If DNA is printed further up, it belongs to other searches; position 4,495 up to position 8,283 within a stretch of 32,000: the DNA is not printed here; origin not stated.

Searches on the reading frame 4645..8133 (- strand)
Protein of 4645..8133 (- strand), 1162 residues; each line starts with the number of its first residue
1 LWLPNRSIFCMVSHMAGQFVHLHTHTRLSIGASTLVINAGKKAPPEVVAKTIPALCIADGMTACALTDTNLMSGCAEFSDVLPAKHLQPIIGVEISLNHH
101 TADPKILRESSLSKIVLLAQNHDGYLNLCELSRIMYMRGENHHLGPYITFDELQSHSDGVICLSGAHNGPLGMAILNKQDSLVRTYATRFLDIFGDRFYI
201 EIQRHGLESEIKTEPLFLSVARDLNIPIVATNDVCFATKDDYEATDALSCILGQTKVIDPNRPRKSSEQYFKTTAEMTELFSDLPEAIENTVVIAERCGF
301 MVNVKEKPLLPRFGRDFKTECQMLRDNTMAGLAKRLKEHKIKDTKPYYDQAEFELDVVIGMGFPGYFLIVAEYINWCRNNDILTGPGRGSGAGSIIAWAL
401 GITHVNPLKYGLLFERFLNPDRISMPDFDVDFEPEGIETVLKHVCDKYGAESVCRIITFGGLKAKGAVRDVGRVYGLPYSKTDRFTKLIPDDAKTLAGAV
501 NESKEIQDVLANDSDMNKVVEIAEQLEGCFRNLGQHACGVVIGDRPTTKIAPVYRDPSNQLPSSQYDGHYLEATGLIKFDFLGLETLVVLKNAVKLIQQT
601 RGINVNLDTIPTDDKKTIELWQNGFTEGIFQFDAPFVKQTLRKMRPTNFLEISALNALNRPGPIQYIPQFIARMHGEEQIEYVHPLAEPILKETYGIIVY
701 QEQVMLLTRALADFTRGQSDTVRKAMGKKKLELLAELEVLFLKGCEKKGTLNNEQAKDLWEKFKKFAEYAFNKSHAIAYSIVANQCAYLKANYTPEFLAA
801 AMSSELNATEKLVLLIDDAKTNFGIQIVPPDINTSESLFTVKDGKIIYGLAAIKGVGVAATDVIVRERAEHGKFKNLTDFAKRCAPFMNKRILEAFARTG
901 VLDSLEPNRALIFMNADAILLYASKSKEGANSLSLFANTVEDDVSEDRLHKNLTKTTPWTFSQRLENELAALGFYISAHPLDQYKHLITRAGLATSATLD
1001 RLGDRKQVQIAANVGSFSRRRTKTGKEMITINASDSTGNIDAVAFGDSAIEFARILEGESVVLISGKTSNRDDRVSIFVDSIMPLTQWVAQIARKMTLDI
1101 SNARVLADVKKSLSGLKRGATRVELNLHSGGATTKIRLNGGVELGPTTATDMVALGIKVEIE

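Call 23: search_protein_families(library=ncbifam, proteins=[window:4645-8133:-], max_evalue=1e-10)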
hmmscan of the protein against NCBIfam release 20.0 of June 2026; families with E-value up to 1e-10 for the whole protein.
window:4645-8133:- (1162 aa): 13 families
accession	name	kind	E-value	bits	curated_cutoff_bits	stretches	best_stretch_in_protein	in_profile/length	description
NF004226.0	PRK05673.1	equivalog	0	1201.9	1002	1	17-1146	4-1126/1146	DNA polymerase III subunit alpha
TIGR00594.1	polc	superfamily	0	1035.3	434.35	1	19-1045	1-1022/1022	DNA polymerase III subunit alpha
NF005298.0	PRK06826.1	equivalog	1e-289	964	1260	1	17-1139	3-1126/1151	DNA polymerase III subunit alpha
NF005377.0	PRK06920.1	equivalog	6.3e-235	782.6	1806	1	19-1090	3-1028/1108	DNA polymerase III subunit alpha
NF005617.0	PRK07374.1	equivalog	9.2e-235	782.2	1653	1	45-1113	22-1108/1170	DNA polymerase III subunit alpha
NF005582.0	PRK07279.1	equivalog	3.2e-170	568.4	1279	1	222-1103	144-976/1033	DNA polymerase III subunit alpha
NF005516.0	PRK07135.1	equivalog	3.5e-169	565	1084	1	276-1061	183-953/974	DNA polymerase III DnaE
NF004550.0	PRK05898.1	equivalog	1.6e-163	546.2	1182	1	225-948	134-852/971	DNA polymerase III subunit alpha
NF007079.0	PRK09532.1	equivalog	6.1e-161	537.5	1525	1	56-775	28-780/876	DNA polymerase III subunit alpha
NF004225.0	PRK05672.1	subfamily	5.8e-158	527.9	939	1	57-1093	32-1040/1047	error-prone DNA polymerase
NF005616.0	PRK07373.1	equivalog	5e-56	190.1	646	1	767-1091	34-366/449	DNA polymerase III subunit alpha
NF001688.0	PRK00448.1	equivalog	1.3e-37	129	873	1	96-409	598-914/1445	PolC-type DNA polymerase III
TIGR01405.1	polC_Gram_pos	equivalog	3.3e-37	127.8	1043.45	1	96-409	364-679/1211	DNA polymerase III subunit alpha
